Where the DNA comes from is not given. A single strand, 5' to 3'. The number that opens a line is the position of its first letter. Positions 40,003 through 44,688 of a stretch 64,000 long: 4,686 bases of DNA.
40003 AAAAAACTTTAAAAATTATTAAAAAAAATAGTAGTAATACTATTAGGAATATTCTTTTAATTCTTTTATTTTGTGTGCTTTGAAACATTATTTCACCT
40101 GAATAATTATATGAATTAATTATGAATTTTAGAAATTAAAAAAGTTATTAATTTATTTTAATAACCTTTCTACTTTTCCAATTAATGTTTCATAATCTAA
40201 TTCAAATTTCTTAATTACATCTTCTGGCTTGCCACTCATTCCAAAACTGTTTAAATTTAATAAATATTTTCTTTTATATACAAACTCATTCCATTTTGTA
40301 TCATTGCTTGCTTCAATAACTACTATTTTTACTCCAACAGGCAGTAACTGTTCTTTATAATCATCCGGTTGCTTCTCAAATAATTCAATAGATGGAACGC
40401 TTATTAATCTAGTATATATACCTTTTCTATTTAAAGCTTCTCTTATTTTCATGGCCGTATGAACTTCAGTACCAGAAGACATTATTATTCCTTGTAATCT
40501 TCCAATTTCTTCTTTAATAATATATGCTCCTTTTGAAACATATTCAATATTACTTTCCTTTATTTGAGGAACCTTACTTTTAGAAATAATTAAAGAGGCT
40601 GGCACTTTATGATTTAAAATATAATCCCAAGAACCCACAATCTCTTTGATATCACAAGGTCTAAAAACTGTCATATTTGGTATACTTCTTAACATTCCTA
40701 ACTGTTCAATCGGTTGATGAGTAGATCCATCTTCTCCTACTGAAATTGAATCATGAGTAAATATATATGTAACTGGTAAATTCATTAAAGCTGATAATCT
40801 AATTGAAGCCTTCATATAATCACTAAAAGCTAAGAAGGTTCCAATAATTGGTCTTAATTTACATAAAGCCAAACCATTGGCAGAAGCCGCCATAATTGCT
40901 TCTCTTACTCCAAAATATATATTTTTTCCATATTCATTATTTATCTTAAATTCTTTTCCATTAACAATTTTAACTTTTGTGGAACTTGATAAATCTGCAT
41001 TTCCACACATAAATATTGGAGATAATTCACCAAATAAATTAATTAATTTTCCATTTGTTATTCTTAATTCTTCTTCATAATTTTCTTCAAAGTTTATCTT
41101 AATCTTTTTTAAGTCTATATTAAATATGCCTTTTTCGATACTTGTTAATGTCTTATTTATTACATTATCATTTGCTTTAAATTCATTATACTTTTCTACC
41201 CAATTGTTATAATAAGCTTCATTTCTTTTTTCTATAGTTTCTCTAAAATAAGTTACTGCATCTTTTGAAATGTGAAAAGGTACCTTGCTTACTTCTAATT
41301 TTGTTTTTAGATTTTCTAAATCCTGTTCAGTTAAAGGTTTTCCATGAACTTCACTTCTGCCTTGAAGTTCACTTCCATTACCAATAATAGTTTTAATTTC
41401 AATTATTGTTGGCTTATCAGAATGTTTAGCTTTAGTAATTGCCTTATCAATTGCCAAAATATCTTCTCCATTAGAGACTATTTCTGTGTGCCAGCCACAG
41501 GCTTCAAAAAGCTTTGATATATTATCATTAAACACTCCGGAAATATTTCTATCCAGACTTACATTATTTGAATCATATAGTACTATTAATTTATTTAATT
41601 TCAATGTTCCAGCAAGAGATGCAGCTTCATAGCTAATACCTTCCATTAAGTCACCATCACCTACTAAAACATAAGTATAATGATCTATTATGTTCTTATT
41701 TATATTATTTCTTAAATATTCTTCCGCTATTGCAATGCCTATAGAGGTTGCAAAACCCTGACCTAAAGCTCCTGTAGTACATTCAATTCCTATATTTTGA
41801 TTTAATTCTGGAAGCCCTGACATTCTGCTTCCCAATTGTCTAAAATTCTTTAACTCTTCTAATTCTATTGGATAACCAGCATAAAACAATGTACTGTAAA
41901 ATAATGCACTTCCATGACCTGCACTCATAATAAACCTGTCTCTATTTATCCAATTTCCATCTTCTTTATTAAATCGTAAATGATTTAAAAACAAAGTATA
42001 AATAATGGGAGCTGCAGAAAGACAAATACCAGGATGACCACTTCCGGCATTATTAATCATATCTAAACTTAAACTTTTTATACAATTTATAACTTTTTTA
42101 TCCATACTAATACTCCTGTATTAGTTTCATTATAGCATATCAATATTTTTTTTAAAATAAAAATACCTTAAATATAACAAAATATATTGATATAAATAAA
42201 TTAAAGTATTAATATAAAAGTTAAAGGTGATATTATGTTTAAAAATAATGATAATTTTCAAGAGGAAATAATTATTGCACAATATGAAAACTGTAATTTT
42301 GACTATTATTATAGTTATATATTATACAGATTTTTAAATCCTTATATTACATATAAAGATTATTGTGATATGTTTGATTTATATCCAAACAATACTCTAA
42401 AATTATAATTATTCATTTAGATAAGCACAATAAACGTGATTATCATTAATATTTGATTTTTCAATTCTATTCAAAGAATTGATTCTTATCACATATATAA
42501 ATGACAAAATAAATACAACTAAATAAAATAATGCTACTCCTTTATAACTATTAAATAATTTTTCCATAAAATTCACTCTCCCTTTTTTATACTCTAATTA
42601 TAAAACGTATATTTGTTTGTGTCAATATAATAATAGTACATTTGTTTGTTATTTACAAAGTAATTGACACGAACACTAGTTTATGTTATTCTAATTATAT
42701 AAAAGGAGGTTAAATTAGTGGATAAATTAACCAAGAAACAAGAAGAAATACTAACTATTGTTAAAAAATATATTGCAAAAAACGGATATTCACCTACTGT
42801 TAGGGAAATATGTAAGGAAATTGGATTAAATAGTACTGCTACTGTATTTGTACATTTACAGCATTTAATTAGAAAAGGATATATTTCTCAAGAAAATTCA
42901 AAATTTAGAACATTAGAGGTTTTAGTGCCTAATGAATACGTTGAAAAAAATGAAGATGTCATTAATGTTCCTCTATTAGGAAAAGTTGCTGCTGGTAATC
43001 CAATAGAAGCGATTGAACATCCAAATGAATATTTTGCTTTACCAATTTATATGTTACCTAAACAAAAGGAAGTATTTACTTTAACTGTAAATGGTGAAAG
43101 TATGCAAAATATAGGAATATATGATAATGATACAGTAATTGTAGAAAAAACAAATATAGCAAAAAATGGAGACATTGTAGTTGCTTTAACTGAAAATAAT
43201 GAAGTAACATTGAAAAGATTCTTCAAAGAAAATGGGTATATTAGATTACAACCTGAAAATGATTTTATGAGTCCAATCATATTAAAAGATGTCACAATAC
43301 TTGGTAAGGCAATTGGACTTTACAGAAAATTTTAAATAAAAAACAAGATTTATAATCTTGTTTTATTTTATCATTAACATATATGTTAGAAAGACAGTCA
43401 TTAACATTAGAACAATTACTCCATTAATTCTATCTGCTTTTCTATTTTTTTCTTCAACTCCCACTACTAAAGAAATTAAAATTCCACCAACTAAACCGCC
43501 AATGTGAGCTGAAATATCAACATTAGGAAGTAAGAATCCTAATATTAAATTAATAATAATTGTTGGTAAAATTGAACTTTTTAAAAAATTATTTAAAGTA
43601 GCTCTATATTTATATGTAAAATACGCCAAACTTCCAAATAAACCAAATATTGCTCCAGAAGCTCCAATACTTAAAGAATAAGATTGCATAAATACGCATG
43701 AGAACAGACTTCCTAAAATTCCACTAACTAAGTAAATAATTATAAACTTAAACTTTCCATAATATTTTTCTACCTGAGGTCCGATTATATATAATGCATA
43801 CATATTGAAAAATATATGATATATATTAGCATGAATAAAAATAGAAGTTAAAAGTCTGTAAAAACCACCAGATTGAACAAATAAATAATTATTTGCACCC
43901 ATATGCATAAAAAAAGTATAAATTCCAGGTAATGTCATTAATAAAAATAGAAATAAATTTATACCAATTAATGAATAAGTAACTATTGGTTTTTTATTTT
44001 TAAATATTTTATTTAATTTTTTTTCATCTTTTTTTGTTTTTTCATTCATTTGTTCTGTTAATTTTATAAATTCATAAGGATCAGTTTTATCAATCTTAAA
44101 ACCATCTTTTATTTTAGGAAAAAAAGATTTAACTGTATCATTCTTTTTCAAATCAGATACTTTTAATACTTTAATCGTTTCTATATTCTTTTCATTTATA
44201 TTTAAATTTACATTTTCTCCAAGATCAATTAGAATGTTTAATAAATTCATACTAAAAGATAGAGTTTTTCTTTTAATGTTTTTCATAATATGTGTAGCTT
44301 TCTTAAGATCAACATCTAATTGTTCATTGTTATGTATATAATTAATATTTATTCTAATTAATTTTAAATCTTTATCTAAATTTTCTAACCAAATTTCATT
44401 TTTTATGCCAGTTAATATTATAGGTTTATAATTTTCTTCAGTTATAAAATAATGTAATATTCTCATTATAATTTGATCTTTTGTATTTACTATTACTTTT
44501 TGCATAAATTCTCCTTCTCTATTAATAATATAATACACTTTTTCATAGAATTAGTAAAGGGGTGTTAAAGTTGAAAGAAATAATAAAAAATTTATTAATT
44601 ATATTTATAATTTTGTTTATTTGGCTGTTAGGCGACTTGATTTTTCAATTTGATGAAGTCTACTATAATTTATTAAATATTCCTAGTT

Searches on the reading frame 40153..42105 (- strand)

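Call 72: search_protein_families(library=pfam, proteins=[window:40153-42105:-], max_evalue=0.00001)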
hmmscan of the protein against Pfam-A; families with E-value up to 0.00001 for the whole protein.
window:40153-42105:- (650 aa): 4 families
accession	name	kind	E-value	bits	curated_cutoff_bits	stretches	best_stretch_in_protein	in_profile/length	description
PF00456.26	Transketolase_N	-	7.1e-107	357.7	22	1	2-320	2-325/334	Transketolase, thiamine diphosphate binding domain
PF02779.29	Transket_pyr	-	2.9e-37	128.4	27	1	362-513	20-173/174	Transketolase, pyrimidine binding domain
PF22613.1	Transketolase_C_1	-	5.1e-28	98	27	1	526-637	1-113/113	Transketolase-like TK C-terminal domain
PF13292.11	DXP_synthase_N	-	5.2e-06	26.4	21.2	0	109-197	108-187/274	1-deoxy-D-xylulose-5-phosphate synthase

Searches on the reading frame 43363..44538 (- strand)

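Call 72: search_protein_families(library=pfam, proteins=[window:43363-44538:-], max_evalue=0.00001)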
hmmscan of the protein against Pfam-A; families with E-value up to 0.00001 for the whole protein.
window:43363-44538:- (391 aa): 1 family
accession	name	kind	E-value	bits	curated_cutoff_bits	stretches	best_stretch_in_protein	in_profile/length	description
PF01694.28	Rhomboid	-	7.2e-38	130.4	22.6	1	225-359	3-140/143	Rhomboid domain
